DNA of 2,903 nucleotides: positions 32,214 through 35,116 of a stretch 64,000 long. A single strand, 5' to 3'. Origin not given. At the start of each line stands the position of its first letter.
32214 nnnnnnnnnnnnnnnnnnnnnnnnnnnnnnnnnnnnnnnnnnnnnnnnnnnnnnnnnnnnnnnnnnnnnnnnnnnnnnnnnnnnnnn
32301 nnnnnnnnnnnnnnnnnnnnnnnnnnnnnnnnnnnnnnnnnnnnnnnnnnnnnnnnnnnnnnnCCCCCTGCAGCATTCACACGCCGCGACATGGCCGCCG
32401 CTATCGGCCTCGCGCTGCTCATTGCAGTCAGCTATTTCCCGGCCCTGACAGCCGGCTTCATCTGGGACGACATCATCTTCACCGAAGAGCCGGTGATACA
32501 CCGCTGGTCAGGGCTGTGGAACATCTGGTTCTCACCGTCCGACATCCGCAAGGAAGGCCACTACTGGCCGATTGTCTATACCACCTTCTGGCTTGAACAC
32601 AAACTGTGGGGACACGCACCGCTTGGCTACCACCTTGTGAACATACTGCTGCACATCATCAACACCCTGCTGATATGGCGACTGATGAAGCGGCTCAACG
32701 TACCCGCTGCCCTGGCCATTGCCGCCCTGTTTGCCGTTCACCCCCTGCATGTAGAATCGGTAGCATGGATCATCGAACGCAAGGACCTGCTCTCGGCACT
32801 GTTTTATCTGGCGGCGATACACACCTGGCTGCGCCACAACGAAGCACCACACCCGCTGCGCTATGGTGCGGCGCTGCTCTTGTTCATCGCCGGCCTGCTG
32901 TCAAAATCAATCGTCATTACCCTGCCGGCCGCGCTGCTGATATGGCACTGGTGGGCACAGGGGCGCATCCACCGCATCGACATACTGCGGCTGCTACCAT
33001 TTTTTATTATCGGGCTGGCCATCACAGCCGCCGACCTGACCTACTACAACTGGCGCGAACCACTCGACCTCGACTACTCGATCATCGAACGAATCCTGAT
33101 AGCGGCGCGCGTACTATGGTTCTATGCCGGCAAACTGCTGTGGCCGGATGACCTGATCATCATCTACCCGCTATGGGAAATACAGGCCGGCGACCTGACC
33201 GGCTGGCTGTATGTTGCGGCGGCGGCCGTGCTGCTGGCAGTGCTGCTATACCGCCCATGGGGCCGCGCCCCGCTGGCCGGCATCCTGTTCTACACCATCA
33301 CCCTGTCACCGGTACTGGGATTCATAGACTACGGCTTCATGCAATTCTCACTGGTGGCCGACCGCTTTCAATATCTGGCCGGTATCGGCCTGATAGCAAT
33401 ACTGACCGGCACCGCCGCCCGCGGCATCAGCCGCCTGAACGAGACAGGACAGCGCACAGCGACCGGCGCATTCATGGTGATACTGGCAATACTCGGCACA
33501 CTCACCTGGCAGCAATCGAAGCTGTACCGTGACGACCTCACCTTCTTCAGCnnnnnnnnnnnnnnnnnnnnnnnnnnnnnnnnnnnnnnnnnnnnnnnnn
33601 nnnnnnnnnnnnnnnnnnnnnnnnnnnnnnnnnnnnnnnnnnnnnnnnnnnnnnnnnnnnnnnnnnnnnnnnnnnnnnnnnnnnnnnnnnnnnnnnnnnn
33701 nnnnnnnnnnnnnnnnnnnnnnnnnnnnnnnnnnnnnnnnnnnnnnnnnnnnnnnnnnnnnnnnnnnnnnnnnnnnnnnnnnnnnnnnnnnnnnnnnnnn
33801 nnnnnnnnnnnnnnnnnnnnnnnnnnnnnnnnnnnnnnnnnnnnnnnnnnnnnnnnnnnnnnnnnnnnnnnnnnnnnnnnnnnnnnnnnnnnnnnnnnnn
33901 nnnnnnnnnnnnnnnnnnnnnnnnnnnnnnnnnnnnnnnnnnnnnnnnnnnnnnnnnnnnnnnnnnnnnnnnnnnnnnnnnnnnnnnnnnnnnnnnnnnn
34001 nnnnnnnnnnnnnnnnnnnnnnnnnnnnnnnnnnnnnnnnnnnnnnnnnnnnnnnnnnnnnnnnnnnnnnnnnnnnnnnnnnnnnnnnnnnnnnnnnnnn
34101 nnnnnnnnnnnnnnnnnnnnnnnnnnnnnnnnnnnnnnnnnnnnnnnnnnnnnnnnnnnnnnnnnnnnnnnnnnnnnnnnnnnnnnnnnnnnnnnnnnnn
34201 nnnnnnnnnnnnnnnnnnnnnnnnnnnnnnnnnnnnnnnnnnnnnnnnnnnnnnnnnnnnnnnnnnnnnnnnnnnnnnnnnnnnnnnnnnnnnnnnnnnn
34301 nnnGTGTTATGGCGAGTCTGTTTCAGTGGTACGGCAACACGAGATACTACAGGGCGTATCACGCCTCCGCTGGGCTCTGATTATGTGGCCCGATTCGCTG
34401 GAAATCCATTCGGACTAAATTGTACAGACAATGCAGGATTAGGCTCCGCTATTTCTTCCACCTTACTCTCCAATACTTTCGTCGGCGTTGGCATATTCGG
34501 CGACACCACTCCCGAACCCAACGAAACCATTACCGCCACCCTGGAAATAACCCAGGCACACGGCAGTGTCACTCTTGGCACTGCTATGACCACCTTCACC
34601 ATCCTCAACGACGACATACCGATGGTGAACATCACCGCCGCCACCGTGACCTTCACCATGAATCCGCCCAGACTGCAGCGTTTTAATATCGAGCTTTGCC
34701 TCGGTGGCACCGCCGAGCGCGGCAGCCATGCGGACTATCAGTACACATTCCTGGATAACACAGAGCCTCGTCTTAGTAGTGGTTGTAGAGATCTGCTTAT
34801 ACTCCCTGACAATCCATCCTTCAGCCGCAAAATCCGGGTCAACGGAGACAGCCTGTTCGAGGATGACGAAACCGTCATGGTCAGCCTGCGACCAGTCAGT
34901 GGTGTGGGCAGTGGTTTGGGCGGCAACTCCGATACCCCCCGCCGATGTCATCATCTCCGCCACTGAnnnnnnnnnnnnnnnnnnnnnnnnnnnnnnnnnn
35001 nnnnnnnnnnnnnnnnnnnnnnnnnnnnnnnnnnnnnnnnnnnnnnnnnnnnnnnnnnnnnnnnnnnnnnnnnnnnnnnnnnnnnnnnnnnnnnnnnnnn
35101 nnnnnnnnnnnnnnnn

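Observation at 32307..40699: GT2-GtrA sugar-lipid synthase plus two TMTC-like GT-C/TPR paralogs bracketing a Calx-beta autotransporter: candidate periplasmic protein O-glycosylation module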

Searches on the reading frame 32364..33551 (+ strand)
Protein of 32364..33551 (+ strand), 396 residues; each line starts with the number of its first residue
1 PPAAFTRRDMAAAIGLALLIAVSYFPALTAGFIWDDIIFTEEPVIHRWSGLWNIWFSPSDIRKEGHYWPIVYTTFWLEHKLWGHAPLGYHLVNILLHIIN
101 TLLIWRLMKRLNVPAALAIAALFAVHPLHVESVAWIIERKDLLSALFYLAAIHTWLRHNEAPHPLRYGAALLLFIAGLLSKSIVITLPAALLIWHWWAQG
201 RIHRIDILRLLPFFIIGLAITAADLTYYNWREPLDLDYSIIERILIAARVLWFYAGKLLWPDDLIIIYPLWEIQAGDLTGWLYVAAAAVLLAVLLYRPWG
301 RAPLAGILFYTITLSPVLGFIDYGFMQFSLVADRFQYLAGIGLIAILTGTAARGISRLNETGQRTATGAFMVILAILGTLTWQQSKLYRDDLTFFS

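Call 50: predict_structure(alignment_id=A3)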
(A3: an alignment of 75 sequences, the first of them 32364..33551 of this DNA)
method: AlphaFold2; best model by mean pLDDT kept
length: 396 residues; sequences in the alignment: 75
mean_pLDDT: 88.3   pTM: 0.90
mean pLDDT of the five models: 88.3, 87.8, 80.2, 74.7, 58.2
residues with pLDDT >= 90: 231; 70-90: 135; 50-70: 27; < 50: 3
segments of 3 or more residues with pLDDT < 50: none
pLDDT, mean of each block of 10 residues (from residue 1): 72 98 95 82 91 91 85 94 92 98 96 94 94 91 96 97 97 96 92 95 96 96 83 75 84 86 65 78 86 79 90 80 60 73 91 93 96 96 91 84
secondary structure, 60 per line:
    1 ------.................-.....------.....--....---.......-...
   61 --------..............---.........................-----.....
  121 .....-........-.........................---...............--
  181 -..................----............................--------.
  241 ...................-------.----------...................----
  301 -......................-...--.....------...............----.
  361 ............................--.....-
elements in order: H7-23 H25-29 H36-40 H43-46 H50-56 H69-82 H86-110 H116-125 H127-134 H136-160 H164-178 H182-199 H204-231 H240-259 H278-296 H302-323 H331-334 H341-355 H360-388 H391-395

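Call 55: fold_search(model_id=the predicted structure, library=pdb)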
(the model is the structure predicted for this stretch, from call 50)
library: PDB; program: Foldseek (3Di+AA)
matches with E <= 10: 207; with E <= 0.001: 5
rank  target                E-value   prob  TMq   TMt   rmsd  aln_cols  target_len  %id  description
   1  8b6l_I                7.6e-05  1.00  0.49  0.31  16.4       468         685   14  Subtomogram average of the human Sec61-TRAP-OSTA-translocon (released 2022-12-07)
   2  6ezn_F                3.6e-04  1.00  0.53  0.35  13.7       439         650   13  Cryo-EM structure of the yeast oligosaccharyltransferase (OST) complex (released 2018-01-17)
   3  9n9j_I                3.9e-04  1.00  0.50  0.31  15.7       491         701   13  Structure of a GRP94 folding intermediate engaged with a CCDC134- and FKBP11-bound secretory translocon (released 2025-11-19)
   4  8agc_A                4.4e-04  1.00  0.52  0.32  15.0       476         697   13  Structure of yeast oligosaccharylransferase complex with lipid-linked oligosaccharide and non-acceptor peptide bound (released 2022-12-07)
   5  6s7t_A                6.7e-04  1.00  0.53  0.33  14.6       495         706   14  Cryo-EM structure of human oligosaccharyltransferase complex OST-B (released 2019-12-18)
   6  7oci_F                1.8e-03  1.00  0.53  0.36  12.1       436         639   13  Cryo-EM structure of yeast Ost6p containing oligosaccharyltransferase complex (released 2022-02-16)
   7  5f15                  2.0e-03  1.00  0.42  0.33  10.0       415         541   13  Crystal Structure of ArnT from Cupriavidus metallidurans bound to Undecaprenyl phosphate (released 2016-02-17)
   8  6s7o_A                4.4e-03  1.00  0.51  0.34  16.2       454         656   14  Cryo-EM structure of human oligosaccharyltransferase complex OST-A (released 2019-12-18)
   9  9i5k_A                5.7e-03  1.00  0.53  0.44  10.1       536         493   12  Structure of the Chaetomium thermophilum Pmt4 homodimer (C2 symmetry) (released 2025-12-24)
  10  7e9s_A                6.7e-03  1.00  0.45  0.23  15.0       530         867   11  Archaeal oligosaccharyltransferase AglB from Archaeoglobus fulgidus in complex with an inhibitory peptide and a dolich (released 2021-09-08)
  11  6ftg_5                8.6e-03  1.00  0.50  0.33  14.8       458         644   13  Subtomogram average of OST-containing ribosome-translocon complexes from canine rough microsomal membranes (released 2018-03-21)
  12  5ezm                  3.0e-02  1.00  0.46  0.36   9.9       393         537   13  Crystal Structure of ArnT from Cupriavidus metallidurans in the apo state (released 2016-02-17)
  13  6gxc_A                4.2e-02  1.00  0.50  0.31  11.7       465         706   11  Bacterial oligosaccharyltransferase PglB in complex with an inhibitory peptide and a reactive lipid-linked oligosaccha (released 2018-11-14)
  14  8if8_B                4.2e-02  0.97  0.37  0.26  15.8       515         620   12  Arabinosyltransferase AftA (released 2023-05-31)
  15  8if8_C                4.2e-02  0.96  0.36  0.26  15.5       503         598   13  Arabinosyltransferase AftA (released 2023-05-31)
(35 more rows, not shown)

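Call 63: search_protein_families(library=pfam, proteins=[window:32364-33551:+], max_evalue=5)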
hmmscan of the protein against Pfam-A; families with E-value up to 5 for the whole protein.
window:32364-33551:+ (396 aa): 2 families
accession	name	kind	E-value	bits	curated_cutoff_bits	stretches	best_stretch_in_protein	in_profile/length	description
PF13231.12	PMT_2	-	1.3e-08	35.7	26.1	1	73-202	8-136/160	Dolichyl-phosphate-mannose-protein mannosyltransferase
PF06081.17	ArAE_1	-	0.031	14.8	22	1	99-220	15-133/141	Aromatic acid exporter family member 1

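Call 80: find_related_loci(query=A3, collection=metagenome_contigs, flank=10000)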
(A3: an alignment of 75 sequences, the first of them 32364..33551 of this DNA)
Query A3 (396 aa) in metagenome_contigs; peptide patterns used: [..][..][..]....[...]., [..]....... (x = any residue, [..] = any of these).
181 stretches matched a pattern; 79 encode a relative of the query (tblastn E <= 1e-3); 79 distinct loci.
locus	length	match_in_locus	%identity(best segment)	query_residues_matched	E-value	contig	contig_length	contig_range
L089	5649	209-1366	65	13-396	4e-161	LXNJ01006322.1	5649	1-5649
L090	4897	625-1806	64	5-396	2e-159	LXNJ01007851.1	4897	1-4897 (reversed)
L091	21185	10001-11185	61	4-396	9e-152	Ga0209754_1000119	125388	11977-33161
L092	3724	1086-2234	63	16-396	3e-153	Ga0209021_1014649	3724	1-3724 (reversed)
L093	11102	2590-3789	59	4-396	3e-145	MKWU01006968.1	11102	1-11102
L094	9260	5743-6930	59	3-396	7e-140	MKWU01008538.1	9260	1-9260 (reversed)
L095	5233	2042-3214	53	8-396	6e-138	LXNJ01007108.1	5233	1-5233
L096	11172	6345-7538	57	1-396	1e-136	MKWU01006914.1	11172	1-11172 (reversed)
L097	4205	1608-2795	57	3-396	1e-134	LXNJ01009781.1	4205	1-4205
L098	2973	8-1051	62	49-396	1e-135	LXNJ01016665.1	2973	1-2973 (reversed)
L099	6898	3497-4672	54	7-395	2e-123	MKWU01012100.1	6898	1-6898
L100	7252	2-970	63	76-396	2e-115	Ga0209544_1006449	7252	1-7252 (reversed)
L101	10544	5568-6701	48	19-396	7e-114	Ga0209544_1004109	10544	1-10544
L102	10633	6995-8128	48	19-396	7e-114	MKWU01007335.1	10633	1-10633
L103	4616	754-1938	50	12-396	9e-113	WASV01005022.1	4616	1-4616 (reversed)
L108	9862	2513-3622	55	24-396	2e-105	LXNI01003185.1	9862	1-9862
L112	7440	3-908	58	96-396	3e-85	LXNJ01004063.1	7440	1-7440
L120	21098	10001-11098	43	30-395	2e-71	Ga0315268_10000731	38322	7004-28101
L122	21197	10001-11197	38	2-395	1e-74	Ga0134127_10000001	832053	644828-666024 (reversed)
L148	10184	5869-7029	36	16-360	2e-45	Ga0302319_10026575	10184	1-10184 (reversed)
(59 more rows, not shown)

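Call 90: search_protein_families(library=pfam, proteins=[L108:5019-9860:-, L112:5585-7312:-, L120:1-1602:+, L122:15064-18324:+, L148:3727-5652:+, L148:8164-10182:+], max_evalue=0.001)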
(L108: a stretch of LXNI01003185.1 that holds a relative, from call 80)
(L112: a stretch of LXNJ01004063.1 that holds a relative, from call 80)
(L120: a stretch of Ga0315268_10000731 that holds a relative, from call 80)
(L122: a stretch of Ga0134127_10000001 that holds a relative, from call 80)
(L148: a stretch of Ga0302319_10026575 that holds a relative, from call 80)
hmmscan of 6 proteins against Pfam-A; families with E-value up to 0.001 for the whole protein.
L108:5019-9860:- (1614 aa): 2 families
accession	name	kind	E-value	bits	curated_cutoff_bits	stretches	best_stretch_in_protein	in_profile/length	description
PF03160.20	Calx-beta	-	5.4e-12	46.2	27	0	735-824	8-92/119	Calx-beta domain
PF17766.7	fn3_6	-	4.9e-06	27.1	26.4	0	617-696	8-76/99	Fibronectin type-III domain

L112:5585-7312:- (576 aa): 0 families

L120:1-1602:+ (534 aa): 1 family
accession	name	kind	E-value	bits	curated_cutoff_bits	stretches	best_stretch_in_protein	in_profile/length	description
PF00932.25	LTD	-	0.00031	21.5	34.3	0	364-419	31-88/109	Lamin Tail Domain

L122:15064-18324:+ (1087 aa): 6 families
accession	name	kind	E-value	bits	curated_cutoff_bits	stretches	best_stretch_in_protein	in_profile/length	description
PF25183.1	OMP_b-brl_4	-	6.3e-22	78.2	30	2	659-956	437-715/838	Outer membrane beta barrel domain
PF13620.12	CarboxypepD_reg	-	7.4e-20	71.5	32.3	1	31-111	1-81/82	Carboxypeptidase regulatory-like domain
PF13715.12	CarbopepD_reg_2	-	2.2e-07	31.3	32.2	1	32-117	1-82/88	CarboxypepD_reg-like domain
PF07715.20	Plug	-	1.8e-05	25.7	23.9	1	135-235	7-106/107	TonB-dependent Receptor Plug Domain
PF17210.9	SdrD_B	-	2e-05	25.2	29.7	1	37-93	17-74/112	SdrD B-like domain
PF17802.7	SpaA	-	0.0009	19.8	23.1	0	37-101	8-76/91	Prealbumin-like fold domain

L148:3727-5652:+ (642 aa): 3 families
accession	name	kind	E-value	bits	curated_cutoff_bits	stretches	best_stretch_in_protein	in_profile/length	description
PF13517.12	FG-GAP_3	-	1.4e-53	179.8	26.9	6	131-203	1-61/61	FG-GAP-like repeat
PF07593.17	UnbV_ASPIC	-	1.2e-17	63.9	23.4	1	556-621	1-67/68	ASPIC and UnbV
PF01839.29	FG-GAP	-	3.1e-13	49.7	22.1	0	326-345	2-21/37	FG-GAP repeat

L148:8164-10182:+ (673 aa): 6 families
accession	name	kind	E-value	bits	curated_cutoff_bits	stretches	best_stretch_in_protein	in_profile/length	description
PF25183.1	OMP_b-brl_4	-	1.5e-51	176.2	30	1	244-671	1-356/838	Outer membrane beta barrel domain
PF13620.12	CarboxypepD_reg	-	4.7e-18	65.8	32.3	1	28-100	1-73/82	Carboxypeptidase regulatory-like domain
PF17210.9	SdrD_B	-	4.4e-07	30.5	29.7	1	34-93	17-76/112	SdrD B-like domain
PF07715.20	Plug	-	2.1e-06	28.6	23.9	1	132-239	5-105/107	TonB-dependent Receptor Plug Domain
PF13715.12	CarbopepD_reg_2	-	5.3e-06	26.8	32.2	1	30-92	2-61/88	CarboxypepD_reg-like domain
PF14686.12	fn3_3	-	6e-05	23.2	24.4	1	58-100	28-71/75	Polysaccharide lyase family 4, domain II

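Call 92: search_solved_structures(query=A3, max_evalue=1)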
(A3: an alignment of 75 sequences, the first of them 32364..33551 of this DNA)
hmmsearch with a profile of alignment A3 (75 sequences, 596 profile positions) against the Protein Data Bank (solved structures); distinct sequences matched with E-value up to 1: 379 (the best 60 are shown).
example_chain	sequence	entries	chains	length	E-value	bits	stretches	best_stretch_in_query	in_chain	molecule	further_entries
9qhb_A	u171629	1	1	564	5.8e-90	305.9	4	437-588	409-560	Engineered tetratricopeptide repeat protein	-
7ntf_A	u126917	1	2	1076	1.1e-53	186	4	439-572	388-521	Isoform 1 of UDP-N-acetylglucosamine--peptide N-acetylglucosaminyltransferase 110 kDa subu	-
7yea_A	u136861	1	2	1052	3.5e-50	174.5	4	439-572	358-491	UDP-N-acetylglucosamine--peptide N-acetylglucosaminyltransferase 110 kDa subunit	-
7yeh_B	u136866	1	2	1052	9.3e-50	173.1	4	439-572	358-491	UDP-N-acetylglucosamine--peptide N-acetylglucosaminyltransferase 110 kDa subunit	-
8bu0_A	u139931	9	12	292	1.1e-49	172.9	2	438-587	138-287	Consensus tetratricopeptide repeat protein | Crystal structure of an 8-repeat consensus TPR superhelix with Zinc. | Monomer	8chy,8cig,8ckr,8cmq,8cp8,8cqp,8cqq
1w3b_A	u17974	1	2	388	3.2e-47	164.8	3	419-591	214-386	UDP-N-ACETYLGLUCOSAMINE--PEPTIDE N-ACETYLGLUCOSAMINYLTRANSFERASE 110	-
9qhc_A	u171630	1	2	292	2.9e-45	158.3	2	435-588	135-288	Engineered tetratricopeptide repeat protein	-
6eou_A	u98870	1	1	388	2.2e-44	155.4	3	419-591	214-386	UDP-N-acetylglucosamine--peptide N-acetylglucosaminyltransferase 110 kDa subunit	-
7y4i_A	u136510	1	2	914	5.2e-28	101.3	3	429-584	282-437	Probable UDP-N-acetylglucosamine--peptide N-acetylglucosaminyltransferase SPINDLY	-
8dtf_A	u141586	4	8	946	6e-28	101.1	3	429-584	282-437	Probable UDP-N-acetylglucosamine--peptide N-acetylglucosaminyltransferase SPINDLY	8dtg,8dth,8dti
6xt9_D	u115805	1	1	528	4.9e-26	94.8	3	412-574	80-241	Bardet-Biedl syndrome 4 protein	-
7qdr_B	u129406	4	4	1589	5.5e-25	91.3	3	441-559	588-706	Tetratricopeptide repeat protein 37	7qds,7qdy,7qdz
9g8o_B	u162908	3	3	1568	7.2e-25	90.9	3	441-559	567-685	Superkiller complex protein 3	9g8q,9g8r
8ch0_A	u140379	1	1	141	2e-23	86.2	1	443-576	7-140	Consensus tetratricopeptide repeat protein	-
2fo7_A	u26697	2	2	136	2.7e-23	85.7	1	443-576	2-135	SYNTHETIC CONSENSUS TPR PROTEIN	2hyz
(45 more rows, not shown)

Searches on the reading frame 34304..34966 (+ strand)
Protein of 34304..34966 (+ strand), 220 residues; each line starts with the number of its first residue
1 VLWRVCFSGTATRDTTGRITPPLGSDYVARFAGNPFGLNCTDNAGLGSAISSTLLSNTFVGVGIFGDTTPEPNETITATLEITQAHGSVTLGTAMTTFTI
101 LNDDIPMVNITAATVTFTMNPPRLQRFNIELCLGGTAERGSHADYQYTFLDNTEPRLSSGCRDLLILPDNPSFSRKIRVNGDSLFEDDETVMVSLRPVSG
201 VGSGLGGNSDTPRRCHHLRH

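Call 4: search_protein_families(library=pfam, proteins=[window:34304-34966:+], max_evalue=0.01)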
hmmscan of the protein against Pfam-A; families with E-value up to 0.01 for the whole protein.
window:34304-34966:+ (220 aa): 0 families

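Call 13: search_protein_families(library=ncbifam, proteins=[window:34304-34966:+], max_evalue=0.1)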
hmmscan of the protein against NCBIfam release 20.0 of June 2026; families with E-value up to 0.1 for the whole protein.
window:34304-34966:+ (220 aa): 0 families

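Call 63: search_protein_families(library=pfam, proteins=[window:34304-34966:+], max_evalue=5)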
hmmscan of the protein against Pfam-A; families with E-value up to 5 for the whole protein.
window:34304-34966:+ (220 aa): 1 family
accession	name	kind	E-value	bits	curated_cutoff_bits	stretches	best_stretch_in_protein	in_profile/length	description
PF03160.20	Calx-beta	-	0.013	15.9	27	0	161-196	60-95/119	Calx-beta domain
